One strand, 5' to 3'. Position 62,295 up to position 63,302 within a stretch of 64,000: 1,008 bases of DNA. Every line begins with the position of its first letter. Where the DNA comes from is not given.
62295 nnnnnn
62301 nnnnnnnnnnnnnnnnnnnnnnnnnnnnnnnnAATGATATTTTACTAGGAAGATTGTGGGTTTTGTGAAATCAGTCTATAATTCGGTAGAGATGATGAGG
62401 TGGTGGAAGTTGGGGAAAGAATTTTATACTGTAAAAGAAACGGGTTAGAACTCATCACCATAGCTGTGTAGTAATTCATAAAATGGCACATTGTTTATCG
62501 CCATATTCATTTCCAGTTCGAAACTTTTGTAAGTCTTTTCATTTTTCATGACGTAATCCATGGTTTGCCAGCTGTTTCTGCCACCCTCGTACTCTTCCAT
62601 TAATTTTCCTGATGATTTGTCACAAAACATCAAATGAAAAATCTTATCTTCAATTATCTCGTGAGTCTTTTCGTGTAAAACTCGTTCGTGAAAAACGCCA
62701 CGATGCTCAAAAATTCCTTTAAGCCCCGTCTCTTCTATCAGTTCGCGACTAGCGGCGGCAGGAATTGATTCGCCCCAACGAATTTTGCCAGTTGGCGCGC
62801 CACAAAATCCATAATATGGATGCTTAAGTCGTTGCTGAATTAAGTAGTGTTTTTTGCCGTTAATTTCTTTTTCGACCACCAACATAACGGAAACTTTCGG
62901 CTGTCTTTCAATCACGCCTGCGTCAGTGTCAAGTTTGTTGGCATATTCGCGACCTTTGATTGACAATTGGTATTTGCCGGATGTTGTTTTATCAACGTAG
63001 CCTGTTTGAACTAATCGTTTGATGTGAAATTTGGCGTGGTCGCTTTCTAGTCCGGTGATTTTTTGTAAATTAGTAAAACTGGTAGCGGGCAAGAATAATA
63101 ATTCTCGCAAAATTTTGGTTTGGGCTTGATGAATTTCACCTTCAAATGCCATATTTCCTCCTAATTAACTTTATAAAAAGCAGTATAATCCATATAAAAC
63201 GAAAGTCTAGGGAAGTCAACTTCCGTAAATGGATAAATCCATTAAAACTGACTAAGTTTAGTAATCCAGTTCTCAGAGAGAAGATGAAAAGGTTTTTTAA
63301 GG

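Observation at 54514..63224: NUDIX-dense module with two paralogous wHTH-NUDIX fusion regulators sharing a palindromic operator, plus NUDIX/His-phosphatase and NUDIX/HD gene pairs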

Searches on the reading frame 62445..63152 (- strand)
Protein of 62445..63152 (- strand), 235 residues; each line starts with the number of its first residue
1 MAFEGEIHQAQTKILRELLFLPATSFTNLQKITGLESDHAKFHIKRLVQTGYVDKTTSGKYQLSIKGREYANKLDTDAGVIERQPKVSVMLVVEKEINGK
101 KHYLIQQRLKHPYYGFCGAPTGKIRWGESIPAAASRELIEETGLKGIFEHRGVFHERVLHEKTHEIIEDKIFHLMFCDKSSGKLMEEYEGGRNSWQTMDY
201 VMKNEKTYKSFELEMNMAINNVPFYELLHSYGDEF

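Call 3: search_protein_families(library=pfam, proteins=[window:62445-63152:-], max_evalue=0.01)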
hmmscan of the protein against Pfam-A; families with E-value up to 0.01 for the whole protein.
window:62445-63152:- (235 aa): 1 family
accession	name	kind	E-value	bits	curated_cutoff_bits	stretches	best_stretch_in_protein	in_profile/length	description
PF00293.34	NUDIX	-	1.1e-10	42.1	21.1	1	98-187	12-102/134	NUDIX domain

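Call 8: search_protein_families(library=ncbifam, proteins=[window:62445-63152:-], max_evalue=0.01)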
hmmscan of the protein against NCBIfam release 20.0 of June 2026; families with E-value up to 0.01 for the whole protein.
window:62445-63152:- (235 aa): 8 families
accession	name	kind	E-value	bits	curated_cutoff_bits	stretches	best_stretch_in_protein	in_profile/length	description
NF006530.0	PRK08999.1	equivalog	0.0003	19.9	245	1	98-145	15-63/315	Nudix family hydrolase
NF011963.0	PRK15434.1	subfamily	0.00037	20.2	146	1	78-145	9-73/159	GDP-mannose mannosyl hydrolase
NF006961.0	PRK09438.1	equivalog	0.0021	17.5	103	1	87-149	9-66/151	dihydroneopterin triphosphate diphosphatase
NF003787.0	PRK05379.1-4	equivalog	0.0022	17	449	1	91-178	209-298/346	bifunctional nicotinamide-nucleotide adenylyltransferase/Nudix hydroxylase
NF008044.0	PRK10776.1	equivalog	0.0027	17.6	148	1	98-172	13-81/130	8-oxo-dGTP diphosphatase MutT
NF052459.1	OxoGTPPhMutT1Mycb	equivalog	0.0032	16.6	475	1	110-147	24-61/292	8-oxo-(d)GTP phosphatase MutT1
NF001938.0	PRK00714.1-5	equivalog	0.0035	16.7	116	1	118-146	48-76/172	RNA pyrophosphohydrolase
TIGR02705.1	nudix_YtkD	equivalog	0.0053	16.3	154.4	0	119-144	49-74/156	RNA deprotection pyrophosphohydrolase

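Call 11: find_homologous_proteins(query=window:62445-63152:-)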
Query window:62445-63152:- (235 aa): 1085 proteins with E <= 0.001 among 1227 candidates; the best 120 are listed.
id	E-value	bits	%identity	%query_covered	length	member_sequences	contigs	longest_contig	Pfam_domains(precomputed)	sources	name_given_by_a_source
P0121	2.2e-155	533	100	100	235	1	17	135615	PF00293.35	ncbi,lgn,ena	-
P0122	5.9e-138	476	87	100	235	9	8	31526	PF00293.35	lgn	-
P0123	1.6e-129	448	82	100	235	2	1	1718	PF00293.35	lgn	-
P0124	1.0e-103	364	69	100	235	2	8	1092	PF00293.35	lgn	-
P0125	8.0e-102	358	66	100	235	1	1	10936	PF00293.35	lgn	-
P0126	9.7e-101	354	68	100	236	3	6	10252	PF00293.35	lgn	-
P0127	6.2e-100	352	66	99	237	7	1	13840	PF00293.35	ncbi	-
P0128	2.3e-99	350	64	100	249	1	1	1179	PF00293.35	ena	-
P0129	2.9e-99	349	64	99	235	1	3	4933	PF00293.35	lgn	-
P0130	3.4e-99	349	66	100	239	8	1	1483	PF00293.35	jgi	jgi:8-oxo-dGTP diphosphatase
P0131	8.6e-99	348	67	100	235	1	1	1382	PF00293.35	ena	-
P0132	5.7e-98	345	67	99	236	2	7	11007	PF00293.35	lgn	-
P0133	6.0e-98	345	66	100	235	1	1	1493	PF00293.35,PF24038.2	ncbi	-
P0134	1.1e-97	344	65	100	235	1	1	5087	PF00293.35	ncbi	-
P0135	1.8e-97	344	63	100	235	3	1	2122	PF00293.35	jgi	-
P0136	2.1e-97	343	66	100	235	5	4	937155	PF00293.35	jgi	-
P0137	3.8e-97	342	64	100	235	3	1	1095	PF00293.35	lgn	-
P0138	4.5e-97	342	63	100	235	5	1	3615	PF00293.35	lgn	-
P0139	1.1e-96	341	66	100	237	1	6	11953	PF00293.35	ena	-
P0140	1.3e-96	341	65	99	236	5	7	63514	PF00293.35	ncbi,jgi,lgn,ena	jgi:ADP-ribose pyrophosphatase YjhB (NUDIX family)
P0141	1.4e-96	341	66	100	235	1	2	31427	PF00293.35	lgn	-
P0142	1.9e-96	340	64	99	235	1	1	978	PF00293.35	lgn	-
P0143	2.9e-96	340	67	95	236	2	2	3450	PF00293.35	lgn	-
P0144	2.9e-96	340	66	100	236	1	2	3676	PF00293.35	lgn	-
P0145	3.4e-96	339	64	99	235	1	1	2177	PF00293.35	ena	-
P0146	4.1e-96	339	67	99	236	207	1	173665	PF00293.35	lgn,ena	-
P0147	5.1e-96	339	65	100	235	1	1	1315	PF00293.35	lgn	-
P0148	9.6e-96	338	65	100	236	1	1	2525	PF00293.35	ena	-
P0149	1.2e-95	338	64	100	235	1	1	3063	PF00293.35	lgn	-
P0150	1.3e-95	337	65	99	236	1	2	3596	PF00293.35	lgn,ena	-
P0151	3.3e-95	336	64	100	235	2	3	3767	PF00293.35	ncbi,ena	-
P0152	3.5e-95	336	64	100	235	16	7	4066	PF00293.35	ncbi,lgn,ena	-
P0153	3.7e-95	336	63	100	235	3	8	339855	PF00293.35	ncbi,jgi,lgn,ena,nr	ncbi:TPA: hypothetical protein DCF80_03375 [Candidatus Saccharibacteria bacterium]|nr:hypothetical p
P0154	4.4e-95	336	65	100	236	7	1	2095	PF00293.35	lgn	-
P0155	5.4e-95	335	64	100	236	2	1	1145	PF00293.35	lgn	-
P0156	5.9e-95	335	62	100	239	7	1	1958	PF00293.35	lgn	-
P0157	1.1e-94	334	65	100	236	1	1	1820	PF00293.35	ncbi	-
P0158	1.8e-94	334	63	100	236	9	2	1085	PF00293.35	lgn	-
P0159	2.2e-94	333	63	100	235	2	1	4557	PF00293.35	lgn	-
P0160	3.3e-94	333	64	100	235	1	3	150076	PF00293.35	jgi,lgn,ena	-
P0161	4.1e-94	333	67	95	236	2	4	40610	PF00293.35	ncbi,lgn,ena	-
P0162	4.1e-94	333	65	99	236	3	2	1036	PF00293.35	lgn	-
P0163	4.6e-94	332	63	100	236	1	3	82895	PF00293.35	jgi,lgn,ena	-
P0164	5.1e-94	332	64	100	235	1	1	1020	PF00293.35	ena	-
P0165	5.3e-94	332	63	100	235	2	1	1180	PF00293.35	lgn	-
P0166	5.4e-94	332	63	100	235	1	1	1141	PF00293.35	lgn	-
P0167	6.5e-94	332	65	100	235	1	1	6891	PF00293.35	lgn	-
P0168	8.3e-94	332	64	100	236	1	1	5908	PF00293.35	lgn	-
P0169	8.6e-94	331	64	100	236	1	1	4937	PF00293.35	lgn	-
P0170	1.0e-93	331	62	100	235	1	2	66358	PF00293.35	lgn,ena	-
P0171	1.1e-93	331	63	100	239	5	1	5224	PF00293.35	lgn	-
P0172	1.1e-93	331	68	95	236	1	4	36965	PF00293.35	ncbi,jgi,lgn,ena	jgi:ADP-ribose pyrophosphatase YjhB (NUDIX family)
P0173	1.2e-93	331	64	99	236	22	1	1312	PF00293.35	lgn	-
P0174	2.2e-93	330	63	100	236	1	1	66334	PF00293.35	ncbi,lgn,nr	ncbi:MAG: NUDIX domain-containing protein [Candidatus Saccharibacteria bacterium]|nr:NUDIX domain-co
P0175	2.5e-93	330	63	100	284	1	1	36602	PF00293.35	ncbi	-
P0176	3.7e-93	329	62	100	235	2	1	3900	PF00293.35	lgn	-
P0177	3.9e-93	329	65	100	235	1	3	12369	PF00293.35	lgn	-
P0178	4.9e-93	329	63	100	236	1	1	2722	PF00293.35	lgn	-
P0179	5.3e-93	329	64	98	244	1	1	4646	PF00293.35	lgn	-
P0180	7.6e-93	328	64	100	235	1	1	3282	PF00293.35,PF14947.13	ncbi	-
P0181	9.8e-93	328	62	100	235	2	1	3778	PF00293.35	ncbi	-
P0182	9.9e-93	328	63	99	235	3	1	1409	PF00293.35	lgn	-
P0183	1.3e-92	328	65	99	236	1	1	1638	PF00293.35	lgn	-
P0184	1.4e-92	328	63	100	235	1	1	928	PF00293.35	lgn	-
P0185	1.4e-92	328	64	100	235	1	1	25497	PF00293.35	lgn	-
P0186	1.4e-92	327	62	100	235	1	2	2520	PF00293.35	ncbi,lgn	-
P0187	3.5e-92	326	63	100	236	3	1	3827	PF00293.35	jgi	jgi:ADP-ribose pyrophosphatase YjhB (NUDIX family)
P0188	4.5e-92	326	63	98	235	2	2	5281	PF00293.35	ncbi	-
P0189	8.2e-92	325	62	100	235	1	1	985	PF00293.35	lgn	-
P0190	1.0e-91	325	62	100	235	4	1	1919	PF00293.35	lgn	-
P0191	1.9e-91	324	63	99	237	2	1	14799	PF00293.35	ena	-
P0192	6.6e-91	322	60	100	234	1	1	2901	PF00293.35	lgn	-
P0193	8.5e-91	322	63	100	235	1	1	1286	PF00293.35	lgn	-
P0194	1.1e-90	321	63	97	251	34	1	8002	PF00293.35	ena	-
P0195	1.2e-90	321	62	100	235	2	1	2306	PF00293.35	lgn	-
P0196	1.6e-90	321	63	100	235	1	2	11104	PF00293.35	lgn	-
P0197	2.5e-90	320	63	98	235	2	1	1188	PF00293.35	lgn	-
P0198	2.8e-90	320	62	100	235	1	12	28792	PF00293.35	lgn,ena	-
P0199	3.4e-90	320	65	95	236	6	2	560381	PF00293.35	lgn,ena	-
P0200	3.5e-90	320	65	94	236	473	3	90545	PF00293.35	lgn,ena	-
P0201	4.4e-90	319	62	100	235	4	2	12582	PF00293.35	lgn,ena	-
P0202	4.7e-90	319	61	100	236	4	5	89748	PF00293.35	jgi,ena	-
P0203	5.7e-90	319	62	100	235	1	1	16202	PF00293.35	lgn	-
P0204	5.8e-90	319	59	100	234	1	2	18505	PF00293.35,PF24038.2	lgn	-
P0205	6.3e-90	319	61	100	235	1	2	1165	PF00293.35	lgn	-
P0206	7.2e-90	319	63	97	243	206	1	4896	PF00293.35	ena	-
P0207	1.2e-89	318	62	100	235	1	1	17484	PF00293.35,PF14947.13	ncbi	-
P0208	1.4e-89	318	62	100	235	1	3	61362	PF00293.35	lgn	-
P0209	1.6e-89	317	62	100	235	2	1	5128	PF00293.35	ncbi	-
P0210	4.0e-89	316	62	100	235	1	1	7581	PF00293.35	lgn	-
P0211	5.1e-89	316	62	100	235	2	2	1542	PF00293.35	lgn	-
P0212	5.4e-89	316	62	100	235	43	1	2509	PF00293.35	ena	-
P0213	6.6e-89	315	57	100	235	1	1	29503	PF00293.35,PF24038.2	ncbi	-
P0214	9.9e-89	315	61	97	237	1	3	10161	PF00293.35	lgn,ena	-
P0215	1.1e-88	315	61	97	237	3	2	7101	PF00293.35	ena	-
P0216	1.1e-88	315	61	97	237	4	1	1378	PF00293.35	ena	-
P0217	1.3e-88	315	62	100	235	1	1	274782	PF00293.35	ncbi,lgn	-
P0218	1.7e-88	314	59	100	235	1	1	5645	PF00293.35,PF24038.2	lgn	-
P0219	1.8e-88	314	61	97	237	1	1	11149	PF00293.35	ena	-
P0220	2.2e-88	314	60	99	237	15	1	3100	PF00293.35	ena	-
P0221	2.3e-88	314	62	97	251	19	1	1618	PF00293.35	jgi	-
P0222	2.4e-88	314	61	97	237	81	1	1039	PF00293.35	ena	-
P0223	2.4e-88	314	61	100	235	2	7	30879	PF00293.35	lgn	-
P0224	2.5e-88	314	61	97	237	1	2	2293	PF00293.35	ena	-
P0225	2.9e-88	313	57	100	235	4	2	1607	PF00293.35,PF24038.2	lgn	-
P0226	3.7e-88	313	63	95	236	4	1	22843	PF00293.35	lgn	-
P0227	3.8e-88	313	58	100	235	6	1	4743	PF13412.13,PF00293.35,PF24038.2,PF14947.13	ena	-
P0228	4.2e-88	313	61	99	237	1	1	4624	PF00293.35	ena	-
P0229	4.6e-88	313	61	97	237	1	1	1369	PF00293.35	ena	-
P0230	4.8e-88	313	61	97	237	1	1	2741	PF00293.35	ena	-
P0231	5.2e-88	313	60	97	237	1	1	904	PF00293.35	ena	-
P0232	6.1e-88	312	63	95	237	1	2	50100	PF00293.35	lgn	-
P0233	7.1e-88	312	61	97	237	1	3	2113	PF00293.35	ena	-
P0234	9.2e-88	312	63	95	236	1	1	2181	PF00293.35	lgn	-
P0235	1.1e-87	311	61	97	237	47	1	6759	PF00293.35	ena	-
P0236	1.3e-87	311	61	98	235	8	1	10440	PF00293.35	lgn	-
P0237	1.4e-87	311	60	99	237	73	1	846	PF00293.35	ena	-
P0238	1.9e-87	311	60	99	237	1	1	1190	PF00293.35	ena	-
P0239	2.5e-87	310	60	97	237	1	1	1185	PF00293.35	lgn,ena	-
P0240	2.8e-87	310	60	97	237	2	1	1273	PF00293.35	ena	-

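Call 14: find_related_loci(query=A2, collection=genome_contigs, flank=8000)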
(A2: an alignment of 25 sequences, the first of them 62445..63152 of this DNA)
Query A2 (235 aa) in genome_contigs; peptide patterns used: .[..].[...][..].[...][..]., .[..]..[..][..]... (x = any residue, [..] = any of these).
370 stretches matched a pattern; 352 encode a relative of the query (tblastn E <= 1e-3); the best 80 are kept; 80 distinct loci.
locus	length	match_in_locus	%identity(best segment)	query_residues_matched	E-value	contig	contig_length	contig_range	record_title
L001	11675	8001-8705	86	1-235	1e-141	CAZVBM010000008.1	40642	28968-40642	MAG TPA_asm: uncultured Candidatus Saccharibacteria bacterium isolate binchicken_co117_408 genome assembly, contig: NODE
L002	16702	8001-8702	83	1-234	3e-138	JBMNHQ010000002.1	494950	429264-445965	MAG: Candidatus Nanosyncoccaceae bacterium isolate SBF912LR0HQ0041 contig_61910, whole genome shotgun sequence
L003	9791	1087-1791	82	1-235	1e-135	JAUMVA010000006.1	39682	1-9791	MAG: Candidatus Saccharibacteria bacterium isolate S12M_Sa_8 NODE_196_length_39682_cov_12.702930, whole genome shotgun s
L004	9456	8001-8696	66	1-233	1e-105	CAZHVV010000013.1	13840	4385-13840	MAG TPA_asm: uncultured Candidatus Saccharibacteria bacterium isolate SRP302447_co4_31 genome assembly, contig: NODE_117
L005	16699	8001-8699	68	1-233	2e-103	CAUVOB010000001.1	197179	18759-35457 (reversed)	MAG TPA_asm: uncultured Candidatus Saccharibacteria bacterium isolate SRR23388443_bin.20_MetaWRAP_v1.3_MAG genome assemb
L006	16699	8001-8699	67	1-233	1e-102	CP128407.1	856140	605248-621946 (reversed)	Candidatus Saccharibacteria bacterium oral taxon 488 strain 106.1.1 chromosome, complete genome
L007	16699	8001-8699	67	1-233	2e-102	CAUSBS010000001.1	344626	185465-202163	MAG TPA_asm: uncultured Candidatus Saccharibacteria bacterium isolate ERR9969148_bin.17_MetaWRAP_v1.3_MAG genome assembl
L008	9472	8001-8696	67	1-232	1e-102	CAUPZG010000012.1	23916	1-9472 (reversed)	MAG TPA_asm: uncultured Candidatus Saccharibacteria bacterium isolate ERR9969047_bin.19_MetaWRAP_v1.3_MAG genome assembl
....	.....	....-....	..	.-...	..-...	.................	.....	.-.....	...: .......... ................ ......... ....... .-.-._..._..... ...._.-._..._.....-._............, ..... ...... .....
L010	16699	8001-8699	67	1-233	5e-102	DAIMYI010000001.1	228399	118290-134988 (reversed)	MAG TPA_asm: Candidatus Nanosynbacter sp. isolate CTOTU1097 NODE_1_length_228399_cov_48.475011, whole genome shotgun seq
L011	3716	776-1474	68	1-233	3e-103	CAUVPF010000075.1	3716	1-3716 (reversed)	MAG TPA_asm: uncultured Candidatus Saccharibacteria bacterium isolate ERR10083901_bin.3_MetaWRAP_v1.3_MAG genome assembl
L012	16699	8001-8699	65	1-233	4e-102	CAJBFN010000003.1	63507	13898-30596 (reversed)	uncultured bacterium isolate Loc080925-8-8m_bin-325 genome assembly, contig: bin-325:03/11, whole genome shotgun sequenc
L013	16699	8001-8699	67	1-233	8e-102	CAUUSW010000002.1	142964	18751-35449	MAG TPA_asm: uncultured Candidatus Saccharibacteria bacterium isolate SRR23388465_bin.18_MetaWRAP_v1.3_MAG genome assemb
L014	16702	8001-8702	65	1-234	2e-101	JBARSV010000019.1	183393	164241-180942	MAG: Candidatus Saccharimonadales bacterium isolate MFD13450_ilm_asm_bin86 k127_394184, whole genome shotgun sequence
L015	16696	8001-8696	64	1-232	2e-100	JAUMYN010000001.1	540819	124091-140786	MAG: Candidatus Saccharibacteria bacterium isolate S17M_Sa_28 NODE_2_length_540819_cov_32.237146, whole genome shotgun s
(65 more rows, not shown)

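Call 20: search_protein_families(library=pfam, proteins=[L006:9163-9876:+, L001:7616-7876:+, L002:7480-7872:+], max_evalue=0.01)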
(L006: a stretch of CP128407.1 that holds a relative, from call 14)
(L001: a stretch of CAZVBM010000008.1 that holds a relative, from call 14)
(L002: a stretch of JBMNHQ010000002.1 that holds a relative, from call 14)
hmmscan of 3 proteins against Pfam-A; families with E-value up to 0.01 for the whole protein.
L006:9163-9876:+ (237 aa): 1 family
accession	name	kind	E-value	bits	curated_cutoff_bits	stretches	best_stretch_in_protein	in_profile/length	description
PF01966.28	HD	-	0.0012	19.6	22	1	26-128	3-115/116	HD domain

L001:7616-7876:+ (86 aa): 0 families

L002:7480-7872:+ (130 aa): 0 families

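Call 24: find_encoding_contigs(protein=P0121, flank=10000, max_places=6)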
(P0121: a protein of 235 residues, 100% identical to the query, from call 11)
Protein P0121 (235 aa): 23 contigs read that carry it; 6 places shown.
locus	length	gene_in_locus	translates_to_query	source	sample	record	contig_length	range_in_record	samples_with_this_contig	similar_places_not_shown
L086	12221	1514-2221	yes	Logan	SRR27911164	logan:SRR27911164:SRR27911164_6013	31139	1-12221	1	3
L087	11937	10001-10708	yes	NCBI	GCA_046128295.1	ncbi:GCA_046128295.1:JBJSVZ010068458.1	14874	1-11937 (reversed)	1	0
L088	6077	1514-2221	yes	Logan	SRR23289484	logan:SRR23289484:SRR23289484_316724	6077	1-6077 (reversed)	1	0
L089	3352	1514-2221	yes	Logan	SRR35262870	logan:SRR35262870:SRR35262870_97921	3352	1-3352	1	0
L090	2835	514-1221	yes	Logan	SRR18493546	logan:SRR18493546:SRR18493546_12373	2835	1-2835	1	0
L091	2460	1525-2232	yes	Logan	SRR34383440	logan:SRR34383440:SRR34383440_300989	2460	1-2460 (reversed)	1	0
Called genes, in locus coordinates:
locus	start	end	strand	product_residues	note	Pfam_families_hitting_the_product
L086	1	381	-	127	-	?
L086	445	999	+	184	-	PF01725:Ham1p_like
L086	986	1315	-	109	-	-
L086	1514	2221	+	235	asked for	PF00293:NUDIX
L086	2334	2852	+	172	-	PF00293:NUDIX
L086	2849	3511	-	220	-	PF01966:HD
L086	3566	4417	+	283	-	PF02086:MethyltransfD12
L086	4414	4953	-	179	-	-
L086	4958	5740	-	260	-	PF01555:N6_N4_Mtase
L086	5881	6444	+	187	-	-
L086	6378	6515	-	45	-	-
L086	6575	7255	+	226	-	PF01381:HTH_3, PF12844:HTH_19, PF13560:HTH_31 (weak), PF13744:HTH_37 (faint), PF13274:SocA_Panacea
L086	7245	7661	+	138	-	-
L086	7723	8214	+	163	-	PF00293:NUDIX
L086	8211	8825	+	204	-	PF00300:His_Phos_1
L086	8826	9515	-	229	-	PF00293:NUDIX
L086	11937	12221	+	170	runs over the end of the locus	PF00293:NUDIX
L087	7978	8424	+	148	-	PF00293:NUDIX, PF14815:NUDIX_4 (weak)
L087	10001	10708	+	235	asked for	PF00293:NUDIX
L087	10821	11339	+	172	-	PF00293:NUDIX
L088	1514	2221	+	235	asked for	PF00293:NUDIX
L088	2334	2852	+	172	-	PF00293:NUDIX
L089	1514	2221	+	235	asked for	PF00293:NUDIX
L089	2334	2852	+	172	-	PF00293:NUDIX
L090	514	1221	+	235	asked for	PF00293:NUDIX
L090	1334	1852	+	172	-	PF00293:NUDIX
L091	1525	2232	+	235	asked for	PF00293:NUDIX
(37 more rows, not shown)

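Call 39: search_solved_structures(query=L006:8686-9114:+, max_evalue=10)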
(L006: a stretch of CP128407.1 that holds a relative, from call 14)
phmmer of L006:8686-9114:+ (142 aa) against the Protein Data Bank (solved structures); distinct sequences matched with E-value up to 10: 1.
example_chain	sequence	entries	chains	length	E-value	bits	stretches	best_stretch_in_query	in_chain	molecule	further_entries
5jvn_A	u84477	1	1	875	0.93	12.8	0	6-69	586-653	Pyruvate, phosphate dikinase, chloroplastic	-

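Call 40: predict_structure(alignment_id=A2)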
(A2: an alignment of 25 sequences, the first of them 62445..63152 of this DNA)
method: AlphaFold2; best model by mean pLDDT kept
length: 235 residues; sequences in the alignment: 25
mean_pLDDT: 90.0   pTM: 0.75
mean pLDDT of the five models: 90.0, 89.8, 88.3, 87.8, 85.7
residues with pLDDT >= 90: 156; 70-90: 64; 50-70: 13; < 50: 2
segments of 3 or more residues with pLDDT < 50: none
pLDDT, mean of each block of 10 residues (from residue 1): 65 88 92 91 94 94 87 72 84 97 95 88 92 97 96 94 86 97 95 95 88 96 95 75
secondary structure, 60 per line:
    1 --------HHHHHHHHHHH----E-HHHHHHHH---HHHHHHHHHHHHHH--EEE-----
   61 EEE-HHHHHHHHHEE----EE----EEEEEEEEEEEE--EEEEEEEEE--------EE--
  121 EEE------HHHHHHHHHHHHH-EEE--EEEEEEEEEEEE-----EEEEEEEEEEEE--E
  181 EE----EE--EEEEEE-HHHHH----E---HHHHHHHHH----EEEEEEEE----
elements in order: H9-19 H26-33 H37-50 E53-55 E61-63 H65-73 E86-97 E100-108 E121-123 H130-142 E144-146 E149-160 E166-177 E180-182 E191-196 H198-202 H211-219 E224-231
